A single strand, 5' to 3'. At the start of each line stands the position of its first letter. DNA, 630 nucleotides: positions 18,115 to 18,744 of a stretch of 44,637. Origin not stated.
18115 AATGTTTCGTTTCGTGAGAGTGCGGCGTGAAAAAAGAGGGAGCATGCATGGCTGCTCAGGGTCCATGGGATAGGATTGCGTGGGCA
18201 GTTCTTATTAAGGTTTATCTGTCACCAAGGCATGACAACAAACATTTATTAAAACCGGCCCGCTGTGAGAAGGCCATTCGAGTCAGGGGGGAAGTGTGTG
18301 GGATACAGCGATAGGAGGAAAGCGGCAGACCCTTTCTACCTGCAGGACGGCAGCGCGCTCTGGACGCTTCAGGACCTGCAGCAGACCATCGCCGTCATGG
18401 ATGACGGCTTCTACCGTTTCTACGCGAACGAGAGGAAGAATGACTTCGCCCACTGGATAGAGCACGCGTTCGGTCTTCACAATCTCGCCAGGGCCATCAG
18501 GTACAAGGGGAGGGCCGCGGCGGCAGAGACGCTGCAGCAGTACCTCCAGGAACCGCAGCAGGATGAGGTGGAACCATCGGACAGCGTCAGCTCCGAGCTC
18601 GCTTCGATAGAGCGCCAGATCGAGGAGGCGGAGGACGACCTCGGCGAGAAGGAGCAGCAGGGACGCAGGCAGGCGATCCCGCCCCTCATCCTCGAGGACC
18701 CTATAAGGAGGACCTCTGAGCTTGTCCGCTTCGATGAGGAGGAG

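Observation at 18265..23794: Three-gene operon encoding about 1840 aa of almost pure coiled coil next to the archaellin gene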

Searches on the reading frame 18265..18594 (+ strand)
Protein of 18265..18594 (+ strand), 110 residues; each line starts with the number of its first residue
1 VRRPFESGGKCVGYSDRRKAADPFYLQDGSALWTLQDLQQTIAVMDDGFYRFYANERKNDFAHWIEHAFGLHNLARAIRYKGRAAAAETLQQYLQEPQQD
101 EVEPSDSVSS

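Call 16: search_solved_structures(query=window:18265-18594:+, max_evalue=10)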
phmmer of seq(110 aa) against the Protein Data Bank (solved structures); distinct sequences matched with E-value up to 10: 5.
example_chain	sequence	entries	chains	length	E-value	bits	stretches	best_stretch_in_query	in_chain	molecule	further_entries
4cso_A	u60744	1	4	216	0.43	13.9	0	53-78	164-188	ORFY PROTEIN, TRANSCRIPTION FACTOR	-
6woo_S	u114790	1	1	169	0.94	12.8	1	59-94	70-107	eL20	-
6t4q_LS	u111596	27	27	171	0.97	12.8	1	59-94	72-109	60S ribosomal protein L20-A | Large ribosomal subunit protein eL20A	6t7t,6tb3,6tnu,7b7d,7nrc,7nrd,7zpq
3j6x_60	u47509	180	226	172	0.97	12.8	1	59-94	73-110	60S ribosomal protein L20 | 60S ribosomal protein L20-A | 60S RIBOSOMAL PROTEIN L20-B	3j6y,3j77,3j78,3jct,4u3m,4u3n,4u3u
8eub_AS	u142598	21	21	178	1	12.7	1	59-94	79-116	60S ribosomal protein L20 | Large ribosomal subunit protein eL20A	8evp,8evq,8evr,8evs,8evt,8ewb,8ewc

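Call 17: find_homologous_proteins(query=window:18265-18594:+, max_evalue=0.01)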
Query seq(110 aa): 2 candidates shared short words with the query, none scored E <= 0.01.
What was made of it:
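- Tried and rejected: With the N-domain alone it returned nothing (call 17).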

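Call 33: search_protein_representatives(protein=window:18265-18594:+)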
Query: 110 residues. Proteins with E-value up to 0.001 (for the whole library): 591; up to 1e-10: 16; up to 1e-30: 1. The best 150 are listed.
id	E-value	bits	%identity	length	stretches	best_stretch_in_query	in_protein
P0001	1.8e-68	243.6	100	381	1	1-110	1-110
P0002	1.8e-21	92.4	55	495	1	17-96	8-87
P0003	4.3e-19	84.7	28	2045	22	27-59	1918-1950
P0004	3.7e-16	75.3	34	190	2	23-96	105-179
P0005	7.3e-16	74.3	33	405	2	24-93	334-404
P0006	4.2e-15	71.9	38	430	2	19-79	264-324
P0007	1.9e-13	66.5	33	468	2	19-80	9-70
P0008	8.5e-13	64.5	32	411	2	24-81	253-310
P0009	8.5e-12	61.2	34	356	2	23-79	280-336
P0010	9.5e-12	61.1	36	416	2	19-92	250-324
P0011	1.0e-11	61.0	35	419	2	23-84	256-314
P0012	1.1e-11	60.9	35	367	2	30-97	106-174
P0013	2.2e-11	59.9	32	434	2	23-79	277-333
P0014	3.4e-11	59.3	30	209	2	22-91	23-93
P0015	4.4e-11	59.0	35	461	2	19-88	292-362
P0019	6.6e-10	55.2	32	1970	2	22-93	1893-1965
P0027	2.0e-09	53.6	34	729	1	21-105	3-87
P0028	3.1e-09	53.0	32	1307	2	19-80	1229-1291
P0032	7.3e-09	51.8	42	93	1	23-95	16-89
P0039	1.2e-08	51.1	33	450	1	24-104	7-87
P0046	3.7e-08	49.6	26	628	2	15-105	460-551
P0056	7.1e-08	48.6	31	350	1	21-103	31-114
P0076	2.7e-07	46.7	35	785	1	22-100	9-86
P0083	3.8e-07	46.3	35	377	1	19-101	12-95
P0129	3.4e-06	43.2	35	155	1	23-96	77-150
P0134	3.9e-06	43.0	34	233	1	27-90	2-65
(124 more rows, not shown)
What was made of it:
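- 18328..18555 (+): Single DUF5752-type unit (ORF1 aa about 22-97) with the KNDFxxW motif. Fold is a beta hairpin plus five helices. 591 representative proteins at E<=1e-3 (call 33).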

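Call 35: search_protein_families(library=pfam, proteins=[P0002, P0027, P0076, P0007, P0005, P0006, P0003, P0019, P0004, P0032], max_evalue=0.01)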
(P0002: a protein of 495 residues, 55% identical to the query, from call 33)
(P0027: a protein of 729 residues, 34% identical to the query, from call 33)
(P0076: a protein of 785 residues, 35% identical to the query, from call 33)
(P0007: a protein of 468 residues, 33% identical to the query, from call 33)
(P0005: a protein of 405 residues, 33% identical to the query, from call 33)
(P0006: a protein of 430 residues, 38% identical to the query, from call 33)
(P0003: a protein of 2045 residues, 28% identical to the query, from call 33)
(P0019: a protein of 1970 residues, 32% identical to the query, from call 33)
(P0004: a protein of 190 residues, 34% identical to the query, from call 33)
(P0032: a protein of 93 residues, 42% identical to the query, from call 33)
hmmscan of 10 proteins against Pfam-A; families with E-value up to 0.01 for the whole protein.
P0002 (495 aa): 0 families

P0027 (729 aa): 0 families

P0076 (785 aa): 0 families

P0007 (468 aa): 16 families
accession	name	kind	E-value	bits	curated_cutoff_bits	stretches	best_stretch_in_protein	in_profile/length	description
PF06745.19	ATPase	-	6.1e-50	170.2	26.6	1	224-457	1-230/231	KaiC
PF19027.5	DUF5752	-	1.3e-08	34.9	23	1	39-73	46-82/208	Family of unknown function (DUF5752)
PF03796.21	DnaB_C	-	7.4e-07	29.2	27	1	224-289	2-67/255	DnaB-like helicase C terminal domain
PF00154.27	RecA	-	2.4e-06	27.7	27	1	221-281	30-91/262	recA bacterial DNA recombination protein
PF13481.12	AAA_25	-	2.1e-05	24.7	27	1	229-388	20-187/195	AAA domain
PF09848.15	SLFN-g3_helicase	-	0.00017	21.4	24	1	244-288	3-49/354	Schlafen group 3, DNA/RNA helicase domain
PF24883.2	NPHP3_N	-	0.00027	21.6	24.8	1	243-284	23-64/164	Nephrocystin 3, N-terminal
PF13191.12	AAA_16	-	0.00036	21.5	32.6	0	239-270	21-52/167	AAA ATPase domain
PF00006.31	ATP-synt_ab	-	0.0005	20.2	29.5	1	227-292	1-63/213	ATP synthase alpha/beta family, nucleotide-binding domain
PF20720.3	nSTAND3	-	0.00087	19.5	27.2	1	243-282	18-58/155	Novel STAND NTPase 3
PF07088.17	GvpD_P-loop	-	0.0041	17.5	24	0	242-418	10-175/189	GvpD gas vesicle protein, P-loop domain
PF19044.6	P-loop_TraG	-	0.0041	16.3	25.8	1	234-315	21-96/413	TraG P-loop domain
PF05729.18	NACHT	-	0.005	17.1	26.7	0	244-400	2-138/167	NACHT domain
PF13401.12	AAA_22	-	0.0054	17.5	27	0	244-282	7-45/130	AAA domain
PF14516.12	AAA_35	-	0.006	15.9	27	0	241-292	30-81/331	AAA-like domain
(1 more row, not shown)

P0005 (405 aa): 1 family
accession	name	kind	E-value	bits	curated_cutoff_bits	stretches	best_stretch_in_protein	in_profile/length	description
PF19027.5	DUF5752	-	1.5e-06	28.2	23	1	233-364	15-156/208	Family of unknown function (DUF5752)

P0006 (430 aa): 1 family
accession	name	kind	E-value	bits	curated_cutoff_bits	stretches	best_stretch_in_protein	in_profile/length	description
PF19027.5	DUF5752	-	3.8e-09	36.6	23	2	389-417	53-81/208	Family of unknown function (DUF5752)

P0003 (2045 aa): 1 family
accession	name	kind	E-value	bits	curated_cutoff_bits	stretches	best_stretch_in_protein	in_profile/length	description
PF03145.22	Sina_TRAF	-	3.2e-14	53.6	24.8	0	666-689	37-60/97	Sina, TRAF-like domain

P0019 (1970 aa): 14 families
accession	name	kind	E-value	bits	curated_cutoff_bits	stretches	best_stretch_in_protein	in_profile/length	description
PF13620.12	CarboxypepD_reg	-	6.2e-66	219.2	32.3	9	358-430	2-81/82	Carboxypeptidase regulatory-like domain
PF13715.12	CarbopepD_reg_2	-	4.7e-49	164.8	32.2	8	358-431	1-77/88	CarboxypepD_reg-like domain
PF15976.11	CooC_C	-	2.6e-09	37.5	29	0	785-823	25-63/93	CS1-pili formation C-terminal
PF01935.23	DUF87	-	4e-08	34.1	23.2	1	1338-1435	3-82/220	Helicase HerA, central domain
PF05872.18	HerA_C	-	1.2e-07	31.2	22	1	1349-1402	14-67/502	Helicase HerA-like C-terminal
PF08308.17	PEGA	-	1.2e-06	28.7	20.8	0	899-934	32-67/71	PEGA domain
PF16371.11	MetallophosN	-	2.9e-06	27.8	35.6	0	450-499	5-55/77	N terminal of Calcineurin-like phosphoesterase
PF19027.5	DUF5752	-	0.0001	22.2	23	0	1769-1799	53-83/208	Family of unknown function (DUF5752)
PF10412.15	TrwB_AAD_bind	-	0.00056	19.3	20.5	1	1356-1395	15-54/387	Type IV secretion-system coupling protein DNA-binding domain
PF12985.13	DUF3869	-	0.00065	20.3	24.5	0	525-577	7-60/85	Domain of unknown function (DUF3869)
PF00270.35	DEAD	-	0.001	19.3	26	0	1359-1506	17-136/167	DEAD/DEAH box helicase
PF23374.1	Fn3_arc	-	0.0012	19.3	28.9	0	613-659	26-72/78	Archaeal fibronectin-III type-like domain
PF22157.2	SupH-like_C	-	0.0017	19.3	27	1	1088-1123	3-39/58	Sucrose hydrolase-like, C-terminal domain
PF04851.21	ResIII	-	0.0059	17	22.5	0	1358-1498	25-138/164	Type III restriction enzyme, res subunit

P0004 (190 aa): 3 families
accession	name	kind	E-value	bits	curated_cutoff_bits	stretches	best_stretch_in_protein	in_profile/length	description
PF19027.5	DUF5752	-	1.7e-11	44.3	23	2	21-77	15-82/208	Family of unknown function (DUF5752)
PF13583.11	Reprolysin_4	-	0.0025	17.9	22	1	100-150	51-101/203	Metallo-peptidase family M12B Reprolysin-like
PF19102.7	DUF5789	-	0.0053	17.2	21.7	0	30-67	39-71/75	Family of unknown function (DUF5789)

P0032 (93 aa): 0 families
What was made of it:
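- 18328..18555 (+): Relatives pass the Pfam PF19027 gathering score (call 35).
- On DUF5752 (PF19027): P0004, P0005, P0006 and P0007 (E 1e-13 to 1e-16 to ORF1) score 28-44 bits on PF19027 (calls 33, 35).
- Closest known: DUF5752. Same: The ORF1 N-domain has the family's KNDFxxW motif and significant similarity to members that pass the gathering score (calls 33, 35).
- DUF5752 units are also fused to KaiC-type ATPases (P0007, call 35), a family tied to T4P regulation.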

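Call 38: search_solved_structures(query=P0004, max_evalue=1, show_alignments=2)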
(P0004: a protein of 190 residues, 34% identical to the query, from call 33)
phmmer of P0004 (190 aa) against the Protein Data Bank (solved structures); distinct sequences matched with E-value up to 1: 1.
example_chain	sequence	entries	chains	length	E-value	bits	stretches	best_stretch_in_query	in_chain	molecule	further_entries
4cso_A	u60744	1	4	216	0.03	17.3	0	42-76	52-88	ORFY PROTEIN, TRANSCRIPTION FACTOR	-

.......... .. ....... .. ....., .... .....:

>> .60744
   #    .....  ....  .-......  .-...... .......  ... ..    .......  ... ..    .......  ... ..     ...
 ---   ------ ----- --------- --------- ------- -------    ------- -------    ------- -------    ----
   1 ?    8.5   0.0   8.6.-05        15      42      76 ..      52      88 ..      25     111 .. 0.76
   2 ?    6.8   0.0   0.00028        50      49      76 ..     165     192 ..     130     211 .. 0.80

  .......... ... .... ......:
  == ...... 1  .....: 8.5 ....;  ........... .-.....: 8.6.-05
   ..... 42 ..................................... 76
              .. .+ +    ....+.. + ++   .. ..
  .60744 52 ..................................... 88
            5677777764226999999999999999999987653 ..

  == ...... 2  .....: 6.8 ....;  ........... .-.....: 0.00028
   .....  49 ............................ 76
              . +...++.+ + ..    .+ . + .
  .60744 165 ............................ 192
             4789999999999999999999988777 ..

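Call 44: find_homologous_proteins(query=A1, max_evalue=0.001)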
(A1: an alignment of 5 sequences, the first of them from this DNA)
Query A1 (5 sequences) (102 aa, profile of the alignment): 58 proteins with E <= 0.001 among 721 candidates.
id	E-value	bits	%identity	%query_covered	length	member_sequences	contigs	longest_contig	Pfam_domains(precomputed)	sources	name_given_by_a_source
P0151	5.2e-18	82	40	71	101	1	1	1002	PF19027.6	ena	-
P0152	1.7e-17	81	32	55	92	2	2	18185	PF19027.6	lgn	-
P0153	5.2e-16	76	38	54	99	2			-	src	-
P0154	1.0e-15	75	38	59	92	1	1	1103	PF19027.6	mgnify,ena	mgnify:CR=1 FL=1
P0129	1.2e-15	75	36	72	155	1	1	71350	-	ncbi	ncbi:MAG: hypothetical protein R6U32_04390 [Candidatus Woesearchaeota archaeon]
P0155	1.6e-14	71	29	70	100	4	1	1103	-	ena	-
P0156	2.0e-14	71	29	71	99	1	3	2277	PF19027.6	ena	-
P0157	4.0e-14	70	29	72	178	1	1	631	PF19027.6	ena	-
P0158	4.3e-14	70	32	66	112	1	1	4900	-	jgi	jgi:hypothetical protein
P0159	5.5e-14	70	32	52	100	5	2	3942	-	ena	-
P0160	6.0e-14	69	28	61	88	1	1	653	-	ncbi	-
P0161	6.3e-14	69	33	54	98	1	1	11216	-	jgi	jgi:hypothetical protein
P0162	7.7e-14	69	38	59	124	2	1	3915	PF19027.6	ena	-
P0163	8.6e-14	69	26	70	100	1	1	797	-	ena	-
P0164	1.4e-13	68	26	71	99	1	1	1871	-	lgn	-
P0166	1.5e-13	68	30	71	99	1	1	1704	PF19027.6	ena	-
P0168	1.6e-13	68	28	45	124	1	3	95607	PF19027.6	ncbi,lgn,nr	ncbi:DUF5752 family protein [Candidatus Woesearchaeota archaeon]|nr:DUF5752 family protein [Candidat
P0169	2.2e-13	68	29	71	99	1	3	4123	PF19027.6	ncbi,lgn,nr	ncbi:hypothetical protein HYY71_04630 [Candidatus Woesearchaeota archaeon]|nr:hypothetical protein [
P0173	6.2e-13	66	26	77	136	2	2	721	PF19027.6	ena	-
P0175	8.7e-13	66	27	71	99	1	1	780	PF19027.6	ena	-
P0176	9.1e-13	66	27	71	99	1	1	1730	PF19027.6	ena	-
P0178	1.2e-12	65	27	71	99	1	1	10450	PF19027.6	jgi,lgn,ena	-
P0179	1.2e-12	65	31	61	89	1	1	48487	PF19027.6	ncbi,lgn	-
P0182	2.2e-12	64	26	75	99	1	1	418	PF19027.6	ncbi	-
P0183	3.8e-12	64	35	51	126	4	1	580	PF19027.6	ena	-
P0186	8.7e-12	63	31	61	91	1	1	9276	PF19027.6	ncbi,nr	ncbi:hypothetical protein GF361_02530 [Candidatus Woesearchaeota archaeon]|nr:hypothetical protein [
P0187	9.5e-12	62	32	70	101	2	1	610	PF19027.6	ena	-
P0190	2.0e-11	61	34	58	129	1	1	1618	PF19027.6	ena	-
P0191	2.3e-11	61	27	72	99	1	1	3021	PF19027.6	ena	-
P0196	9.9e-11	59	28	57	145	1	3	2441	PF19027.6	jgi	jgi:hypothetical protein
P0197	1.0e-10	59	31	54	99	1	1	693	PF19027.6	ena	-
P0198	1.7e-10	58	31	54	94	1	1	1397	PF19027.6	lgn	-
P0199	1.9e-10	58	32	55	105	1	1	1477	PF19027.6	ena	-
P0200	2.1e-10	58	26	70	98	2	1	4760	PF19027.6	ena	-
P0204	1.7e-9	55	31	58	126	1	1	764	PF19027.6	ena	-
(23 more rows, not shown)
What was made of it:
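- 18328..18555 (+): The databases name them DUF5752 (call 44).
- On DUF5752 (PF19027): Precomputed PF19027 hits and the NCBI name 'DUF5752 family protein' are attached to the hits (call 44).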

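Call 62: find_encoding_contigs(protein=P0129, flank=8000, max_places=2)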
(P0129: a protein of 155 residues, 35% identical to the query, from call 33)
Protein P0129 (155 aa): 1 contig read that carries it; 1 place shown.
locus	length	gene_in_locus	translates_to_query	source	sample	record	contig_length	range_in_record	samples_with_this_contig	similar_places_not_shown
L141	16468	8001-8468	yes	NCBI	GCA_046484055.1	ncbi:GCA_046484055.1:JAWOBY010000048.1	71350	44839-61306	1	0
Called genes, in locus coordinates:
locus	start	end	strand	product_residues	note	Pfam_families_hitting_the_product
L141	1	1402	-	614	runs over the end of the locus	PF06202:GDE_C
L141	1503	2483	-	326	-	PF01087:GalP_UDP_transf, PF01230:HIT (faint), PF16268:DUF4921, PF02744:GalP_UDP_tr_C, PF11969:DcpS_C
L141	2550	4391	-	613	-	PF05693:Glycogen_syn, PF08323:Glyco_transf_5, PF20706:GT4-conflict (faint), PF13692:Glyco_trans_1_4 (faint), PF00534:Glycos_transf_1 (weak)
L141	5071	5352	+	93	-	PF14947:HTH_45 (weak), PF01022:HTH_5 (weak)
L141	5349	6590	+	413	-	PF08323:Glyco_transf_5, PF13439:Glyco_transf_4, PF13579:Glyco_trans_4_4, PF20706:GT4-conflict, PF00534:Glycos_transf_1, PF13692:Glyco_trans_1_4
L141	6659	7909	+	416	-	PF03065:Glyco_hydro_57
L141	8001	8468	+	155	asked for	-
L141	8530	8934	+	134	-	PF19027:DUF5752 (weak)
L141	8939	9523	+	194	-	-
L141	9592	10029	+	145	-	-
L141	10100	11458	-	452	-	PF02881:SRP54_N, PF00448:SRP54, PF02978:SRP_SPB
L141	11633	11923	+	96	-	PF01157:Ribosomal_L21e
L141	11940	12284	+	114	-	PF03874:RNA_pol_Rpb4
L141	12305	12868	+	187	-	PF04919:DUF655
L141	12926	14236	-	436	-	PF00009:GTP_EFTU, PF03144:GTP_EFTU_D2, PF09173:eIF2_C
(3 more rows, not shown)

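Call 63: find_encoding_contigs(protein=P0168, flank=8000, max_places=2)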
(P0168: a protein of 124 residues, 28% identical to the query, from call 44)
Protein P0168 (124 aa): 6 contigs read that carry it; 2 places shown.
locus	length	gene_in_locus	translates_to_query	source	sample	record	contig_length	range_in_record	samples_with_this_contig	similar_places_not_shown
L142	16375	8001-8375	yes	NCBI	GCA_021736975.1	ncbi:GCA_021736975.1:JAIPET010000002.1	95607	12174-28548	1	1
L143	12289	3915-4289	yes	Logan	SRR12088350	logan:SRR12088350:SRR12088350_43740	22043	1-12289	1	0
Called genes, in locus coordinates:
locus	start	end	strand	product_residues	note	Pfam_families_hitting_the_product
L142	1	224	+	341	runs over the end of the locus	-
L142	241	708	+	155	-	-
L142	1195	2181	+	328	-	-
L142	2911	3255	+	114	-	-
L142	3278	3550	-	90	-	-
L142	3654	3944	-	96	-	-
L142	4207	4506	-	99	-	-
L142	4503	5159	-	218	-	PF12802:MarR_2 (weak), PF01022:HTH_5 (weak)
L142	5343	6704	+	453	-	PF08323:Glyco_transf_5, PF13439:Glyco_transf_4, PF13579:Glyco_trans_4_4, PF20706:GT4-conflict, PF00534:Glycos_transf_1, PF13692:Glyco_trans_1_4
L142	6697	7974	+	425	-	PF03065:Glyco_hydro_57, PF01522:Polysacc_deac_1 (weak)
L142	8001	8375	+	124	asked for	PF19027:DUF5752 (faint)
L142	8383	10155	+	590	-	PF05693:Glycogen_syn, PF08323:Glyco_transf_5, PF00534:Glycos_transf_1, PF13692:Glyco_trans_1_4 (weak), PF20706:GT4-conflict (weak)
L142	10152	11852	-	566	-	PF00343:Phosphorylase, PF00534:Glycos_transf_1 (faint)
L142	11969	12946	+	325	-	PF00483:NTP_transferase, PF12804:NTP_transf_3 (weak), PF24894:Hexapep_GlmU (faint), PF25084:LbH_EIF2B, PF25087:GMPPB_C (weak)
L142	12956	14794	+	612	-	PF06202:GDE_C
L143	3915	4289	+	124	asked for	PF19027:DUF5752 (faint)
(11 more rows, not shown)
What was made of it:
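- Stand-alone ones sit in glycogen gene clusters (calls 62, 63).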

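Call 67: list_cluster_members(proteins=[P0002, P0027, P0076, P0083, P0005, P0006, P0007, P0039, P0019, P0028])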
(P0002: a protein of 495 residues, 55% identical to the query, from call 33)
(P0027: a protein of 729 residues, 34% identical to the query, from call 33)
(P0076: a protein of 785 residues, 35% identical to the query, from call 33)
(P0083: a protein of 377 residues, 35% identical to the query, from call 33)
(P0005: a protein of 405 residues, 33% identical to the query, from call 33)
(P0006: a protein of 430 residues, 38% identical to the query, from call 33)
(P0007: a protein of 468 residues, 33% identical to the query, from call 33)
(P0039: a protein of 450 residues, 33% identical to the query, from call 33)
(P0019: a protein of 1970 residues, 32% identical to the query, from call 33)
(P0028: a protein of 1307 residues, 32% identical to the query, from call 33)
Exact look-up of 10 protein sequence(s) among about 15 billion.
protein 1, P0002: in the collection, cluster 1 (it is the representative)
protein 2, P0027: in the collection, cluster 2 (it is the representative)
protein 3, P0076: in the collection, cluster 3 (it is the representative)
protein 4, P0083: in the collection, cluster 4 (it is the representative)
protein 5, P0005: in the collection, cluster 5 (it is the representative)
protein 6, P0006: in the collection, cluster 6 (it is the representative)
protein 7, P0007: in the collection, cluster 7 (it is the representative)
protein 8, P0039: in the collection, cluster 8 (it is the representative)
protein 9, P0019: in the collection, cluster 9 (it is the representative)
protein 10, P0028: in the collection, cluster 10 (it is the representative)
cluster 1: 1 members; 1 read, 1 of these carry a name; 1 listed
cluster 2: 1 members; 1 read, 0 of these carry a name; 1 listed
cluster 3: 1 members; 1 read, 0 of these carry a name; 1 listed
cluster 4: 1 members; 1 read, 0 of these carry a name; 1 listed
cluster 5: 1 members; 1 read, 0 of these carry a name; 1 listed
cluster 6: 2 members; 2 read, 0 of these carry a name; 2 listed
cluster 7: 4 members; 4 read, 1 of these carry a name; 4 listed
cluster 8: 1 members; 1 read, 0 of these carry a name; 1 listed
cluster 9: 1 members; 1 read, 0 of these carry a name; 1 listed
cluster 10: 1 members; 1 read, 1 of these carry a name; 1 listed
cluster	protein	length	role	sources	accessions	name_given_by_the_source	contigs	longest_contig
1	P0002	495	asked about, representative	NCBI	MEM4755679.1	MAG: hypothetical protein QW594_00945 [Candidatus Woesearchaeota archaeon]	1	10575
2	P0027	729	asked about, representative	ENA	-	-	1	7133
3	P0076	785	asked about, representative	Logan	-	-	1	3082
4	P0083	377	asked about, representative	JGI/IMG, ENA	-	-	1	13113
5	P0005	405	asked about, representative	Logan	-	-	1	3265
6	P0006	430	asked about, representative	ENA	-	-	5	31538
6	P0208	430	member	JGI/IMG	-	-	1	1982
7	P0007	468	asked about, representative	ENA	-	-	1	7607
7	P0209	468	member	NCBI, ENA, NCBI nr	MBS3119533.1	DUF2075 domain-containing protein [Candidatus Woesearchaeota archaeon]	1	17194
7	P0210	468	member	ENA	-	-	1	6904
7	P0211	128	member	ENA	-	-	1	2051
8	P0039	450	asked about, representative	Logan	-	-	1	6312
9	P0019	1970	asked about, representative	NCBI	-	-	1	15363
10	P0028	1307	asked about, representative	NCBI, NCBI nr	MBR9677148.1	DUF87 domain-containing protein [Candidatus Woesearchaeota archaeon]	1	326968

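Call 68: find_encoding_contigs(protein=P0027, flank=8000, max_places=2)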
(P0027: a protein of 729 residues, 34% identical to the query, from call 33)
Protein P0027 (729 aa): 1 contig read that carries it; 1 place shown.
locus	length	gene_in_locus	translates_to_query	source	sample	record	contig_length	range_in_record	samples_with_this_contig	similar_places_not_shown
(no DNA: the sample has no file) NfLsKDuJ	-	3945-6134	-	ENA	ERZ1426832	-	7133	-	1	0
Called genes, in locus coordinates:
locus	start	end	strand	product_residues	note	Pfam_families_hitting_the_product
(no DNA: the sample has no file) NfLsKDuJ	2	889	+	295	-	?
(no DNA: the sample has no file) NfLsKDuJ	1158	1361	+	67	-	PF00584:SecE (weak)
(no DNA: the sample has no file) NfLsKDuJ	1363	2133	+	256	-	PF03439:Spt5-NGN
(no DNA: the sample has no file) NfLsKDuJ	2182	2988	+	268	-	PF03946:Ribosomal_L11_N, PF00298:Ribosomal_L11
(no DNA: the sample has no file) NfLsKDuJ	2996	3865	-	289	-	PF04414:tRNA_deacylase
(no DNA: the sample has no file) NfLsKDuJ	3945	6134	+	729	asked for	-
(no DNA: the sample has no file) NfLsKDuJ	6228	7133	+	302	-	?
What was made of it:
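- P0027, another DUF5752-plus-coiled-coil protein, is not next to an archaellin (call 68).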
